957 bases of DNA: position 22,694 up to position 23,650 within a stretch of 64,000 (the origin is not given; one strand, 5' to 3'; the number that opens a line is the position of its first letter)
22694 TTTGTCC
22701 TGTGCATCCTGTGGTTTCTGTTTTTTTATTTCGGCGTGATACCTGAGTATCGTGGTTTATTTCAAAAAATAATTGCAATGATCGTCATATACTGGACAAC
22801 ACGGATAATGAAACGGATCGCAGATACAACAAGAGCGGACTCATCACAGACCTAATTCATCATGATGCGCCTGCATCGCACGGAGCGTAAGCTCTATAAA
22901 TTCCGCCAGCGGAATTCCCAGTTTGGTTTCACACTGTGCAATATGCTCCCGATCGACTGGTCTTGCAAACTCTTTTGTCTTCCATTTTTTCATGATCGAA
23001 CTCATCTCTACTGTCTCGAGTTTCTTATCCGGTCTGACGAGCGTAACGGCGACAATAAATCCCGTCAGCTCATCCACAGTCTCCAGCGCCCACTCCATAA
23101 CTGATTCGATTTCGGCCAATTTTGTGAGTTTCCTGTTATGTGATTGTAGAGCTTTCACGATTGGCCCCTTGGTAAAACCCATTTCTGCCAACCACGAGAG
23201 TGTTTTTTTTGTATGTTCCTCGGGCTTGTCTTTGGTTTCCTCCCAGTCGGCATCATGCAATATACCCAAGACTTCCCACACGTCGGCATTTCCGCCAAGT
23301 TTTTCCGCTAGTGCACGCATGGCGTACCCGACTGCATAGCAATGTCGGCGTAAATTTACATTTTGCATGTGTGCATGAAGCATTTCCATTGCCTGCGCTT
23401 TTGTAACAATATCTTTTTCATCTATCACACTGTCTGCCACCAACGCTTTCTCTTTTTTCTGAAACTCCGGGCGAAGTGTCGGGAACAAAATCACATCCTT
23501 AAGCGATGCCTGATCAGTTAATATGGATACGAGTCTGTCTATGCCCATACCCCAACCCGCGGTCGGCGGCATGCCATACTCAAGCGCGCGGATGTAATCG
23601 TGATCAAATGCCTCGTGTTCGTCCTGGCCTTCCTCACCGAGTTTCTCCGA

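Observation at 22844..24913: Lysyl-tRNA synthetase fused to a C-terminal HD-domain phosphohydrolase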

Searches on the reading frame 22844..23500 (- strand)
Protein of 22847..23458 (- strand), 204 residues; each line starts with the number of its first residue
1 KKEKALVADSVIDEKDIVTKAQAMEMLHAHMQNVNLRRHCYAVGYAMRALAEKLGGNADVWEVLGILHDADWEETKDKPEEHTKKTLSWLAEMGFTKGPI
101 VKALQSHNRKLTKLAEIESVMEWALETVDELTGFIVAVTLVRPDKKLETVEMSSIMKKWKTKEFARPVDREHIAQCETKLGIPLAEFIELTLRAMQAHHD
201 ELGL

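Call 4: search_protein_families(library=ncbifam, proteins=[window:22847-23458:-], max_evalue=0.1)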
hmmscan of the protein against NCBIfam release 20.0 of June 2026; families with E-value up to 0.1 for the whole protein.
seq(204 aa): 5 families
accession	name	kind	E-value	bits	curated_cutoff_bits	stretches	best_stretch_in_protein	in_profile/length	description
TIGR00277.1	HDIG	domain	1.6e-07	31.1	27.6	1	35-107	4-81/84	HDIG domain-containing metalloprotein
NF045665.1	NTPtran_DVU1551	equivalog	1.1e-05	24.7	315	1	10-107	191-287/359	DVU_1551 family NTP transferase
TIGR03319.1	RNase_Y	equivalog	0.044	12.3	454.35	1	31-114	327-407/514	ribonuclease Y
NF008376.0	PRK11171.1-5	equivalog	0.055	12.6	338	1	108-172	125-189/278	(S)-ureidoglycine aminohydrolase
NF040771.1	AAH_UGLYAH2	exception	0.082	12.1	350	0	112-172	124-184/267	bifunctional allantoicase/(S)-ureidoglycine aminohydrolase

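Call 5: search_solved_structures(query=window:22847-23458:-, max_evalue=10, show_alignments=3)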
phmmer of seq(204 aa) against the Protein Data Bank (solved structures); distinct sequences matched with E-value up to 10: 2.
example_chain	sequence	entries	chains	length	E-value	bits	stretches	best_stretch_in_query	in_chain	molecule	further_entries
3djb_A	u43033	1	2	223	0.042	17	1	47-95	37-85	Hydrolase, HD family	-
3b57_A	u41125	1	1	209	0.41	13.8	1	23-96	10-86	Lin1889 protein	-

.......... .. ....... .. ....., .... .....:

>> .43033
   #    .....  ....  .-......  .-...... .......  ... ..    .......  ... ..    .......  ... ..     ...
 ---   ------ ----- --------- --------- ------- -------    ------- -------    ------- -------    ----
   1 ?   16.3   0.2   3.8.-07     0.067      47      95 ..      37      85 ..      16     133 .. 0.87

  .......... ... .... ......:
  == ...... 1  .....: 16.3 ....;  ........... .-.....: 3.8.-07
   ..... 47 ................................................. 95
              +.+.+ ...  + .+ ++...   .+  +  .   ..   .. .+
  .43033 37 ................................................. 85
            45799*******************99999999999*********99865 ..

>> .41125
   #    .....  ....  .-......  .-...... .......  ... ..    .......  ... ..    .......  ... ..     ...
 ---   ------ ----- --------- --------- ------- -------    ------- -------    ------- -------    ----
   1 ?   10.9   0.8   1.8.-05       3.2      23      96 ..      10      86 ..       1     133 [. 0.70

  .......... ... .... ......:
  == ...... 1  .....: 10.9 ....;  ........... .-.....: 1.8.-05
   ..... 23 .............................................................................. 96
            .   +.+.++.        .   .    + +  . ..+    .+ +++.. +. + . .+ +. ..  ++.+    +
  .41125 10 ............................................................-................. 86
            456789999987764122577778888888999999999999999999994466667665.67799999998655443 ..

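Call 6: find_homologous_proteins(query=window:22847-23458:-, max_evalue=0.001)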
Query seq(204 aa) (204 aa): 843 proteins with E <= 0.001 among 1018 candidates; the best 120 are listed.
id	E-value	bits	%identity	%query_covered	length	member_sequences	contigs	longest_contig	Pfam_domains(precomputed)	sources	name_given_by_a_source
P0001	4.4e-101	355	92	85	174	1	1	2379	PF01966.29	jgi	jgi:putative nucleotidyltransferase with HDIG domain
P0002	2.8e-97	342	80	92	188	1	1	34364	PF01966.29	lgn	-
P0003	3.0e-95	336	78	92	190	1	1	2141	PF01966.29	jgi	jgi:uncharacterized protein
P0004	1.3e-91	324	76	92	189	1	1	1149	PF01966.29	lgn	-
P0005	1.1e-90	321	76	92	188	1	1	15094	PF01966.29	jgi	jgi:putative nucleotidyltransferase with HDIG domain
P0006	2.0e-90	320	74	92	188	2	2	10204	PF01966.29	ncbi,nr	ncbi:HD domain-containing protein [Candidatus Gottesmanbacteria bacterium]|nr:HD domain-containing p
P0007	2.0e-90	320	76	92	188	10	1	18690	PF01966.29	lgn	-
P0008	1.5e-89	317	75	92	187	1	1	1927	-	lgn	-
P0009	1.2e-88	314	75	92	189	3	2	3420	PF01966.29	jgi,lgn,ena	-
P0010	1.3e-88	314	74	92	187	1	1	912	PF01966.29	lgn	-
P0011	3.0e-88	313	73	92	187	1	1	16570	PF01966.29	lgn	-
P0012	3.9e-88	312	72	92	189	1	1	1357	PF01966.29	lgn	-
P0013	7.4e-88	312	81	84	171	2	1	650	PF01966.29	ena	-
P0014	1.4e-87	311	74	92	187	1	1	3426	-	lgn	-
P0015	1.6e-87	310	74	92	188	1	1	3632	PF01966.29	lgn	-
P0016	1.7e-87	310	73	92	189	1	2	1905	PF01966.29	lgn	-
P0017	1.8e-87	310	73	92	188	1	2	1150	PF01966.29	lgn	-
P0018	1.8e-87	310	77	89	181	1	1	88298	PF01966.29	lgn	-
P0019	2.0e-87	310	73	92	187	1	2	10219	PF01966.29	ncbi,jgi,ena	-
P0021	4.4e-87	309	74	92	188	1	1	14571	PF01966.29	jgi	-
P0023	6.6e-87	308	74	92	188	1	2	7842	PF01966.29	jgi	-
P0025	7.4e-87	308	75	92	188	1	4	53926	PF01966.29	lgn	-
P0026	7.4e-87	308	72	92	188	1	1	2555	PF01966.29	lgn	-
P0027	8.1e-87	308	74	92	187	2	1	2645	PF01966.29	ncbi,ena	-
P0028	8.3e-87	308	75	91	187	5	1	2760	PF01966.29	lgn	-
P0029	9.2e-87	308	74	92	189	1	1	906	PF01966.29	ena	-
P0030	1.1e-86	308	72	92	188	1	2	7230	PF01966.29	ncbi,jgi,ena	-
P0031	1.3e-86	307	72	92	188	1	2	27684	PF01966.29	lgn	-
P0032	1.5e-86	307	72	92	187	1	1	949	PF01966.29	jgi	jgi:predicted hydrolase (HD superfamily)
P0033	1.9e-86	307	74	92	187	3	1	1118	PF01966.29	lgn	-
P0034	2.1e-86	307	71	92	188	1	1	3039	PF01966.29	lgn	-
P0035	3.1e-86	306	71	92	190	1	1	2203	PF01966.29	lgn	-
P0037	4.7e-86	306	68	99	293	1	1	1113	PF01966.29,PF00152.26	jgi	-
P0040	1.2e-85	304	70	92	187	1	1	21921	PF01966.29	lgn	-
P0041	1.3e-85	304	72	92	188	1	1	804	PF01966.29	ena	-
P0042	1.6e-85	304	71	92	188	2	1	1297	PF01966.29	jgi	-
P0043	1.9e-85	304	72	92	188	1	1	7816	PF01966.29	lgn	-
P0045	2.6e-85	303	70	91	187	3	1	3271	PF01966.29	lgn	-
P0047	3.2e-85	303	74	92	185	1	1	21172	PF01966.29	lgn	-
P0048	3.2e-85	303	70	92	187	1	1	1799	PF01966.29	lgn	-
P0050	4.8e-85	302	73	92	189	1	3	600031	PF01966.29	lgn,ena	-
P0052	5.6e-85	302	72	91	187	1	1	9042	PF01966.29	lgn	-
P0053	6.0e-85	302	73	92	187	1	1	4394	PF01966.29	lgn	-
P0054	8.2e-85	302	73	91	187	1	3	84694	PF01966.29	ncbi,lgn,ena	ncbi:MAG: HD domain-containing protein [Patescibacteria group bacterium]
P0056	9.2e-85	301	70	92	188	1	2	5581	PF01966.29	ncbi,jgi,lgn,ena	-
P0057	1.1e-84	301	74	92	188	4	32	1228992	PF01966.29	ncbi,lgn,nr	ncbi:phosphohydrolase [Patescibacteria group bacterium]|nr:phosphohydrolase [Patescibacteria group b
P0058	1.1e-84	301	73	92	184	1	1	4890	PF01966.29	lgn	-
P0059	1.4e-84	301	70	92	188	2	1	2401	PF01966.29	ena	-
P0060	1.4e-84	301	71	91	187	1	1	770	PF01966.29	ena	-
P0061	1.9e-84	300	72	92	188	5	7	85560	PF01966.29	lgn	-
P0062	2.2e-84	300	71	92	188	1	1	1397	PF01966.29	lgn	-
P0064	2.4e-84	300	71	92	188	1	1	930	PF01966.29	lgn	-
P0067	4.3e-84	299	71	92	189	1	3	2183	PF01966.29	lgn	-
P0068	4.4e-84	299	71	92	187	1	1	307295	PF01966.29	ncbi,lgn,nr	ncbi:MAG: DUF2750 domain-containing protein [Candidatus Gottesmanbacteria bacterium]|nr:DUF2750 doma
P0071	7.0e-84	299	72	91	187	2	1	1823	PF01966.29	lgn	-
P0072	7.2e-84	298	71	92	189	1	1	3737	PF01966.29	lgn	-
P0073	8.0e-84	298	70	92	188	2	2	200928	PF01966.29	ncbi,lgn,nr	ncbi:HDIG domain-containing protein [Candidatus Gottesmanbacteria bacterium]|nr:HDIG domain-containi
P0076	9.6e-84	298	70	92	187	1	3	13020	PF01966.29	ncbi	-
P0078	1.1e-83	298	71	92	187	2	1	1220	PF01966.29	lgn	-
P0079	1.3e-83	298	71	92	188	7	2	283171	PF01966.29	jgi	-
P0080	1.4e-83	298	71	92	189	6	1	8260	PF01966.29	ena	-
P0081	1.5e-83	297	71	92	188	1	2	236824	PF01966.29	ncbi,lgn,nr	ncbi:HD domain-containing protein [Patescibacteria group bacterium]|nr:HD domain-containing protein 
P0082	1.7e-83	297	72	92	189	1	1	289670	PF01966.29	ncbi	-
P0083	1.8e-83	297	71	92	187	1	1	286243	PF01966.29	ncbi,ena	-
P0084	2.0e-83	297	72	92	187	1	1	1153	PF01966.29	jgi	jgi:uncharacterized protein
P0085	2.1e-83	297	71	92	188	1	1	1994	PF01966.29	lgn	-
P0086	2.4e-83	297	72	92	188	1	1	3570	PF01966.29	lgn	-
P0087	2.5e-83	297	70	92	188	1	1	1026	PF01966.29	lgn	-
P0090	2.9e-83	297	72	92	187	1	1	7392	PF01966.29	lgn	-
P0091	3.0e-83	296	71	92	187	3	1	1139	PF01966.29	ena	-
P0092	3.2e-83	296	73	92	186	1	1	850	PF01966.29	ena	-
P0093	4.4e-83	296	71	93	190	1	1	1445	PF01966.29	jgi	jgi:uncharacterized protein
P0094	4.9e-83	296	71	92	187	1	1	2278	PF01966.29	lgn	-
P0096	5.2e-83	296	69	92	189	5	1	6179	PF01966.29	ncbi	-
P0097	5.4e-83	296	71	92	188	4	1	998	PF01966.29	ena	-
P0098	5.5e-83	296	73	91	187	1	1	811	PF01966.29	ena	-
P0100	6.1e-83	295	71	92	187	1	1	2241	PF01966.29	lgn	-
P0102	7.5e-83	295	72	92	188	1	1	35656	PF01966.29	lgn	-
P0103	7.8e-83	295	72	92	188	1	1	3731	PF01966.29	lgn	-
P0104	9.5e-83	295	71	92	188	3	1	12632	PF01966.29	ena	-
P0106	1.1e-82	295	70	92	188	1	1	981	PF01966.29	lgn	-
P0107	1.2e-82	295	72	92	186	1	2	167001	PF01966.29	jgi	jgi:putative nucleotidyltransferase with HDIG domain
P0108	1.3e-82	294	67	92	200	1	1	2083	PF01966.29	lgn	-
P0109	1.4e-82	294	71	92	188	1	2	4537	PF01966.29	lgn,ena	-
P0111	1.6e-82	294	74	91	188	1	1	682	PF01966.29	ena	-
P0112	1.6e-82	294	70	92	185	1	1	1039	PF01966.29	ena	-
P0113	1.8e-82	294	75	88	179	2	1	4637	PF01966.29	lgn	-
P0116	3.1e-82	293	71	92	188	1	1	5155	PF01966.29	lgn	-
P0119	4.3e-82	293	71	90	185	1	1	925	PF01966.29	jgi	jgi:putative nucleotidyltransferase with HDIG domain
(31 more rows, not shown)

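Call 8: find_encoding_contigs(protein=P0002, flank=6000, max_places=3)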
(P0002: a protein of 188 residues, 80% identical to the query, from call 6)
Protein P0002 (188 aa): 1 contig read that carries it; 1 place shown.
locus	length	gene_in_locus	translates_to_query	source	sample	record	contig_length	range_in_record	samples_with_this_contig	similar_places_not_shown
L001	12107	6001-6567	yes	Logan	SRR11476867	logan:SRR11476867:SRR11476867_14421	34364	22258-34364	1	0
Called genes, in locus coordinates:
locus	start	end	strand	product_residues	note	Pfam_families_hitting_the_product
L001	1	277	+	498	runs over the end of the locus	PF13188:PAS_8 (faint), PF00989:PAS, PF08448:PAS_4 (weak), PF13426:PAS_9, PF24820:Diguanyl_cycl_sensor (weak), PF08447:PAS_3 (weak), PF00512:HisKA, PF02518:HATPase_c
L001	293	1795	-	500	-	-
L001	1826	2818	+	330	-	PF13964:Beta-prop_Calicin, PF24681:Kelch_KLHDC2_KLHL20_DRC7, PF01344:Kelch_1, PF24681:Kelch_KLHDC2_KLHL20_DRC7, PF13964:Beta-prop_Calicin, PF13415:Beta-prop_FBX42, PF25210:Kelch_FKB95, PF24996:NANM, +9 more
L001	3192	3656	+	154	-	PF03449:GreA_GreB_N, PF01272:GreA_GreB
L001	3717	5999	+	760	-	PF01921:tRNA-synt_1f, PF03483:B3_4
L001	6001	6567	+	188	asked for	PF01966:HD (weak)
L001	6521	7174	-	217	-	PF06197:DUF998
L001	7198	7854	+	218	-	PF01725:Ham1p_like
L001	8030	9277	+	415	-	PF02403:Seryl_tRNA_N, PF00587:tRNA-synt_2b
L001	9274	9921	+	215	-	PF01564:Spermine_synth (weak), PF13649:Methyltransf_25, PF13847:Methyltransf_31, PF08241:Methyltransf_11 (weak)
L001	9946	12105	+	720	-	?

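Call 9: find_encoding_contigs(protein=P0037, flank=3000, max_places=3)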
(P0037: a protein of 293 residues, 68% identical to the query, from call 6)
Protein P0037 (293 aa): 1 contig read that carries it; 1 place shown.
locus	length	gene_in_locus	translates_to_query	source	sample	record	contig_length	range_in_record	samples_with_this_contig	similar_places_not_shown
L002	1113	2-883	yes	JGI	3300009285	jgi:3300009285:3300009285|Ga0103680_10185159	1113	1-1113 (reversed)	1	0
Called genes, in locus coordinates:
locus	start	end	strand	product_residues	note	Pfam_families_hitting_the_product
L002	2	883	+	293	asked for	PF00152:tRNA-synt_2, PF01966:HD (weak)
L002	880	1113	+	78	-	?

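Call 14: search_protein_families(library=pfam, proteins=[L001:3717-5999:+], max_evalue=0.01)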
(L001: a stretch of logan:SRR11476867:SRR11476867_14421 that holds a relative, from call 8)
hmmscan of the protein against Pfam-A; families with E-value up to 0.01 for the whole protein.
L001:3717-5999:+ (760 aa): 2 families
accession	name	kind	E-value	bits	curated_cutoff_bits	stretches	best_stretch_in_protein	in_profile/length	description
PF01921.24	tRNA-synt_1f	-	1e-84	285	27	1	2-357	2-358/360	tRNA synthetases class I (K)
PF03483.22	B3_4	-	9.9e-20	71.3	29.3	1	598-750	2-174/174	B3/4 domain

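Call 18: find_related_loci(query=A1, collection=genome_contigs, flank=5000)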
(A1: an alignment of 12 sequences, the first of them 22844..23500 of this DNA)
Query A1 (218 aa) in genome_contigs; peptide patterns used: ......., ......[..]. (x = any residue, [..] = any of these).
146 stretches matched a pattern; 80 encode a relative of the query (tblastn E <= 1e-3); 80 distinct loci.
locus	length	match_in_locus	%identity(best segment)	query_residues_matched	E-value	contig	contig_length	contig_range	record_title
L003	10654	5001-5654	86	1-218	2e-129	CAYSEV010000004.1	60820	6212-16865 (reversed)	MAG TPA_asm: uncultured Gammaproteobacteria bacterium isolate SRP342105_co1_249 genome assembly, contig: NODE_609_length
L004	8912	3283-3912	79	24-218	2e-110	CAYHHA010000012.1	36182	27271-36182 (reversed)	MAG TPA_asm: uncultured Gammaproteobacteria bacterium isolate ERP119702_co3_129 genome assembly, contig: NODE_607_length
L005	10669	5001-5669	69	1-218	4e-100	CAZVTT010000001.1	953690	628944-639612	MAG TPA_asm: uncultured Gammaproteobacteria bacterium isolate SRP292972_co1_32 genome assembly, contig: NODE_3_length_95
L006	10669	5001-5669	70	1-218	6e-100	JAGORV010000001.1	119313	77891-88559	Candidatus Woesebacteria bacterium isolate Gw_Eff_bin_29 Gw_Eff_168_length_119313_cov_7.023224, whole genome shotgun seq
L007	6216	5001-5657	68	1-218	2e-95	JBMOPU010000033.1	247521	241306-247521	MAG: Patescibacteria group bacterium isolate Betzabe_MAG136 MAG136_36, whole genome shotgun sequence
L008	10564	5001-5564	74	31-218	8e-94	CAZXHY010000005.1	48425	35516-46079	MAG TPA_asm: uncultured Gammaproteobacteria bacterium isolate ERP113451_co3_13 genome assembly, contig: NODE_324_length_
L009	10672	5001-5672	63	1-218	3e-93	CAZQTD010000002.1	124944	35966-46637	MAG TPA_asm: uncultured Gammaproteobacteria bacterium isolate binchicken_co58_20 genome assembly, contig: NODE_114_lengt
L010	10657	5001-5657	66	1-218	1e-92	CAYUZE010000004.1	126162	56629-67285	MAG TPA_asm: uncultured Gammaproteobacteria bacterium isolate binchicken_co130_63 genome assembly, contig: NODE_274_leng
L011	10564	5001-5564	74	31-218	4e-91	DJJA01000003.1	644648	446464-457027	MAG TPA_asm: Candidatus Gottesmanbacteria bacterium UBA6580 UBA6580_contig_80, whole genome shotgun sequence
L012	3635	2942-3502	71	32-218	2e-91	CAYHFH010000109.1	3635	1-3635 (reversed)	MAG TPA_asm: uncultured Gammaproteobacteria bacterium isolate ERP119705_co10_87 genome assembly, contig: NODE_19623_leng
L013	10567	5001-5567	72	30-218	5e-90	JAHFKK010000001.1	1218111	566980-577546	MAG: Candidatus Gottesmanbacteria bacterium isolate nzgw408 NODE_1_length_1218112_cov_6.992134, whole genome shotgun seq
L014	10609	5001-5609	67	28-218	6e-90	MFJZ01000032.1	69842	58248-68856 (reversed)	MAG: Candidatus Gottesmanbacteria bacterium RIFCSPLOWO2_01_FULL_49_10 rifcsplowo2_01_scaffold_3078, whole genome shotgun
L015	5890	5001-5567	70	30-218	8e-90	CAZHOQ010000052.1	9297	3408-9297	MAG TPA_asm: uncultured Gammaproteobacteria bacterium isolate SRP093185_co1_203 genome assembly, contig: NODE_5524_lengt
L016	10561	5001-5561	71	32-218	1e-89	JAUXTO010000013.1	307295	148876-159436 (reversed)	MAG: Candidatus Gottesmanbacteria bacterium isolate C13_maxbin.100 C13_k141_57608, whole genome shotgun sequence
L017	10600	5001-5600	68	19-218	1e-89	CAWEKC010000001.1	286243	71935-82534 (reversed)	MAG: Candidatus Gottesmanbacteria bacterium isolate MFD05942.bin.1.195 genome assembly, contig: contig_12616, whole geno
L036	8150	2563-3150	66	23-218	7e-84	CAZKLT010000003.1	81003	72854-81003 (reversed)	MAG TPA_asm: uncultured Gammaproteobacteria bacterium isolate SRP237561_co1_402 genome assembly, contig: NODE_391_length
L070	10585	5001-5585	44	33-218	7e-49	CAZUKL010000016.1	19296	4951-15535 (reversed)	MAG TPA_asm: uncultured Gammaproteobacteria bacterium isolate SRP296810_co1_405 genome assembly, contig: NODE_2871_lengt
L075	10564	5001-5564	44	31-218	1e-46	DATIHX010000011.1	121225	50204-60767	MAG TPA_asm: Candidatus Saccharimonadales bacterium isolate SMAG_U15649 k141_757252, whole genome shotgun sequence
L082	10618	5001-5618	43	10-218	1e-46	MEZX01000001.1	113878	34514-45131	MAG: Candidatus Berkelbacteria bacterium RIFCSPLOWO2_01_FULL_50_28 rifcsplowo2_01_scaffold_124, whole genome shotgun seq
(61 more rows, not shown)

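Call 33: predict_structure(alignment_id=A2)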
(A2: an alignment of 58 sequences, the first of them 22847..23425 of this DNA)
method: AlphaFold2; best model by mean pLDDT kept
length: 193 residues; sequences in the alignment: 58
mean_pLDDT: 97.3   pTM: 0.93
mean pLDDT of the five models: 97.3, 97.1, 97.1, 96.9, 96.9
residues with pLDDT >= 90: 188; 70-90: 4; 50-70: 1; < 50: 0
segments of 3 or more residues with pLDDT < 50: none
pLDDT, mean of each block of 10 residues (from residue 1): 85 98 98 99 98 99 98 98 97 98 98 98 98 98 98 96 98 99 98 95
secondary structure, 60 per line:
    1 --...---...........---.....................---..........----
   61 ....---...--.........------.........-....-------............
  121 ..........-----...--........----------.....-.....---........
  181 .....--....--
elements in order: H9-19 H23-43 H47-56 H61-64 H73-81 H88-96 H98-101 H109-130 H141-148 H159-163 H165-169 H173-185 H188-191

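Call 36: fold_search(model_id=the predicted structure, library=pdb)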
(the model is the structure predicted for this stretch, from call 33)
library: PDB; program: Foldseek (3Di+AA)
matches with E <= 10: 280; with E <= 0.001: 0
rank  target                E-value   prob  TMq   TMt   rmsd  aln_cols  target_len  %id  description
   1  7eiv_C                1.4e-02  1.00  0.48  0.19  13.8       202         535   12  heterotetrameric glycyl-tRNA synthetase from Escherichia coli (released 2021-08-11)
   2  4s1c_D                2.6e-02  1.00  0.53  0.50   7.5       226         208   13  Crystal Structure of L. monocytogenes phosphodiesterase PgpH HD domain (released 2015-02-11)
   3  4s1c_A                2.6e-02  1.00  0.51  0.48   6.8       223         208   13  Crystal Structure of L. monocytogenes phosphodiesterase PgpH HD domain (released 2015-02-11)
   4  7eiv_D                3.0e-02  1.00  0.46  0.18  13.7       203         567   13  heterotetrameric glycyl-tRNA synthetase from Escherichia coli (released 2021-08-11)
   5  4s1b_D                3.2e-02  1.00  0.51  0.47   7.1       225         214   13  Crystal Structure of L. monocytogenes phosphodiesterase PgpH HD domain in complex with Cyclic-di-AMP (released 2015-02-11)
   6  4s1b_A                4.8e-02  1.00  0.54  0.50   6.4       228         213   13  Crystal Structure of L. monocytogenes phosphodiesterase PgpH HD domain in complex with Cyclic-di-AMP (released 2015-02-11)
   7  8jk9                  6.6e-02  0.98  0.43  0.43  11.2       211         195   13  SP1746 in complex with GDP (released 2024-05-08)
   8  2ogi_B                1.2e-01  0.99  0.49  0.49  11.2       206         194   14  Crystal structure of a putative metal dependent phosphohydrolase (sag1661) from streptococcus agalactiae serogroup v a (released 2007-01-16)
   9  2pq7                  1.3e-01  0.96  0.42  0.46  10.0       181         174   16  Crystal structure of predicted HD superfamily hydrolase (104161995) from uncultured Thermotogales bacterium at 1.45 A re (released 2007-05-15)
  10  8jkp                  1.4e-01  0.98  0.48  0.48  11.6       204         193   13  SP1746 in complex with dTMP (released 2024-05-08)
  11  8wmy_B                2.1e-01  0.95  0.46  0.46  11.4       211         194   15  Crystal structure of YqeK in complex with MG and ADP. (released 2023-10-25)
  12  2dqb_A                2.1e-01  0.89  0.42  0.25  11.4       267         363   15  Crystal structure of dNTP triphosphohydrolase from Thermus thermophilus HB8, which is homologous to dGTP triphosphohyd (released 2007-01-23)
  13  2dqb_E                2.3e-01  0.90  0.42  0.25   9.9       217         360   12  Crystal structure of dNTP triphosphohydrolase from Thermus thermophilus HB8, which is homologous to dGTP triphosphohyd (released 2007-01-23)
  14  8jja                  3.1e-01  0.93  0.47  0.47  11.6       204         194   13  SP1746 in complex with acetate ions (released 2024-05-08)
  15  3m1t                  3.1e-01  0.87  0.42  0.31  11.4       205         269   16  Crystal structure of Putative phosphohydrolase (YP_929327.1) from Shewanella amazonensis SB2B at 1.62 A resolution (released 2010-03-31)
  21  2o08_A                4.7e-01  0.95  0.48  0.49   8.2       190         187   15  CRYSTAL STRUCTURE OF A PUTATIVE HD SUPERFAMILY HYDROLASE (BH1327) FROM BACILLUS HALODURANS AT 1.90 A RESOLUTION (released 2006-12-19)
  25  2ogi_A                8.6e-01  0.72  0.45  0.45  11.2       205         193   14  Crystal structure of a putative metal dependent phosphohydrolase (sag1661) from streptococcus agalactiae serogroup v a (released 2007-01-16)
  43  3ccg                  1.8e+00  0.51  0.46  0.47  11.1       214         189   13  Crystal structure of predicted HD superfamily hydrolase involved in NAD metabolism (NP_347894.1) from Clostridium acetob (released 2008-03-11)
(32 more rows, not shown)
